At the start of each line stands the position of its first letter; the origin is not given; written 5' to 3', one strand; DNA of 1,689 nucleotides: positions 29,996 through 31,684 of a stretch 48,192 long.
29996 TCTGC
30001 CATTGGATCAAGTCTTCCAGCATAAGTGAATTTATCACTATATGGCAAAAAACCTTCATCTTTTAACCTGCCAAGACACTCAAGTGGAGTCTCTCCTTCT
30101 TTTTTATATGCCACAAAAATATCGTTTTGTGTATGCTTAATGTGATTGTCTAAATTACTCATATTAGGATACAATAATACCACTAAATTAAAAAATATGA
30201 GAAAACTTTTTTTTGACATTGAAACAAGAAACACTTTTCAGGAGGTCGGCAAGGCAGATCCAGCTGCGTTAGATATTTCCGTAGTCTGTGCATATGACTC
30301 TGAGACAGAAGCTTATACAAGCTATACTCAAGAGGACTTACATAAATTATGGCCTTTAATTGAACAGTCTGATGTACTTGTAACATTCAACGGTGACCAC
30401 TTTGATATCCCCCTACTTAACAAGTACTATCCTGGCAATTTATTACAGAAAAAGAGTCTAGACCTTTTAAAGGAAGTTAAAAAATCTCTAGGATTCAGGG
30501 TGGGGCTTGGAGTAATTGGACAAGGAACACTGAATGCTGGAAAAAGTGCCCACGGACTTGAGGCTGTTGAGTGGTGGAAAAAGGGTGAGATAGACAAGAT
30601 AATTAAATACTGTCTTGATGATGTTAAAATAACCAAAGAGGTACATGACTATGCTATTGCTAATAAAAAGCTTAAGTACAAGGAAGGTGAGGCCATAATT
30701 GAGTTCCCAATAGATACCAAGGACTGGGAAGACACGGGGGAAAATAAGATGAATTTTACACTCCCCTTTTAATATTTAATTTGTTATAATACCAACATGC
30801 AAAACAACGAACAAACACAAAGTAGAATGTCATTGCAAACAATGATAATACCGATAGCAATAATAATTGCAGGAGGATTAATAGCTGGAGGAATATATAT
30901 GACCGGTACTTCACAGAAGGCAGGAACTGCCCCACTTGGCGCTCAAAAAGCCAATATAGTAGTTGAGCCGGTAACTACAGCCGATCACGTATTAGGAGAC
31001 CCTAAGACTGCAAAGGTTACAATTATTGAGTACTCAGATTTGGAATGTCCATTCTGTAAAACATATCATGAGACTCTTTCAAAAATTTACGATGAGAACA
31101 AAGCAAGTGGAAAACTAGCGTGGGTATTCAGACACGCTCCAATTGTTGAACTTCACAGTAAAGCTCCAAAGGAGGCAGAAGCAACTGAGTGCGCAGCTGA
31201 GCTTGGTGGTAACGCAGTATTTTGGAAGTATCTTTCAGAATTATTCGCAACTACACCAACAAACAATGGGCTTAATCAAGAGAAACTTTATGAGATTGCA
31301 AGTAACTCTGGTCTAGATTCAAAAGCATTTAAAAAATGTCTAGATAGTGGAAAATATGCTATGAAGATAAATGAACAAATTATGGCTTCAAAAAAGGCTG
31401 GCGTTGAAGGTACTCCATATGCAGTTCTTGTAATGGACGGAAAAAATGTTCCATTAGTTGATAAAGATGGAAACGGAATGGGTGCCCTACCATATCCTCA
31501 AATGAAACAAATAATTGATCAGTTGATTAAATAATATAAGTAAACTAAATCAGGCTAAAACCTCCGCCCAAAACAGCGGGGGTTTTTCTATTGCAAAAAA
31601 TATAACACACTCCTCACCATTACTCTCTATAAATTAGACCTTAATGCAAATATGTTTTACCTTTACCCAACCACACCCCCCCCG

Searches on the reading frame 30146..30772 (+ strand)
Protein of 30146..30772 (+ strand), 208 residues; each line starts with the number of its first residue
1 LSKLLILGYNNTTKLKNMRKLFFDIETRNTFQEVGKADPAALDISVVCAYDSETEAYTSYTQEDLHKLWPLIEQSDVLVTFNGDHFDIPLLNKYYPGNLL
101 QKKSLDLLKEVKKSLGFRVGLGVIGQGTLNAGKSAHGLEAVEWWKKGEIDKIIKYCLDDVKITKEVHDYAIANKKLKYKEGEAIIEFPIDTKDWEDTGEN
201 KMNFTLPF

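Call 19: search_protein_families(library=pfam, proteins=[window:30146-30772:+], max_evalue=0.01)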
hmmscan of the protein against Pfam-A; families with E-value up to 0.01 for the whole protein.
window:30146-30772:+ (208 aa): 3 families
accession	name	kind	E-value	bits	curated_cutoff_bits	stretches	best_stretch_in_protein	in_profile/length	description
PF13482.12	RNase_H_2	-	2.5e-12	47.5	22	1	21-169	1-163/165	RNase_H superfamily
PF10108.15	DNA_pol_B_exo2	-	1.4e-05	25.3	24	0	63-92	39-69/213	Predicted 3'-5' exonuclease related to the exonuclease domain of PolB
PF03104.25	DNA_pol_B_exo1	-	0.00048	20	23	0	74-92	158-176/242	DNA polymerase family B, exonuclease domain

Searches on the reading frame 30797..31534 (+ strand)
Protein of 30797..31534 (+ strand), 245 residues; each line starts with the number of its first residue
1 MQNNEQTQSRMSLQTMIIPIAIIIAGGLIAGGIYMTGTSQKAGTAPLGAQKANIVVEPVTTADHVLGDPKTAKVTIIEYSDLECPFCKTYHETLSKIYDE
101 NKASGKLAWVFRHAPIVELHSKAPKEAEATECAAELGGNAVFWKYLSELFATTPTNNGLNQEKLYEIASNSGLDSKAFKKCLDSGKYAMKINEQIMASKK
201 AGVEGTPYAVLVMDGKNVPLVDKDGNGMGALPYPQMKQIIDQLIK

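Call 19: search_protein_families(library=pfam, proteins=[window:30797-31534:+], max_evalue=0.01)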
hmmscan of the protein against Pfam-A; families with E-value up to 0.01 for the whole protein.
window:30797-31534:+ (245 aa): 4 families
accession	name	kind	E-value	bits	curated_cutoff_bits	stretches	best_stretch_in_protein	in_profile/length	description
PF13462.12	Thioredoxin_4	-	1.9e-21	77.4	23.2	1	62-218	4-150/165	Thioredoxin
PF01323.26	DSBA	-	6.6e-13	49.3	25.6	1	75-238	1-188/191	DSBA-like thioredoxin domain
PF18400.7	Thioredoxin_12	-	3.7e-08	33.9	26.1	1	60-115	131-183/190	Thioredoxin-like domain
PF13098.12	Thioredoxin_2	-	1.3e-05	26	27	1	71-219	4-86/104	Thioredoxin-like domain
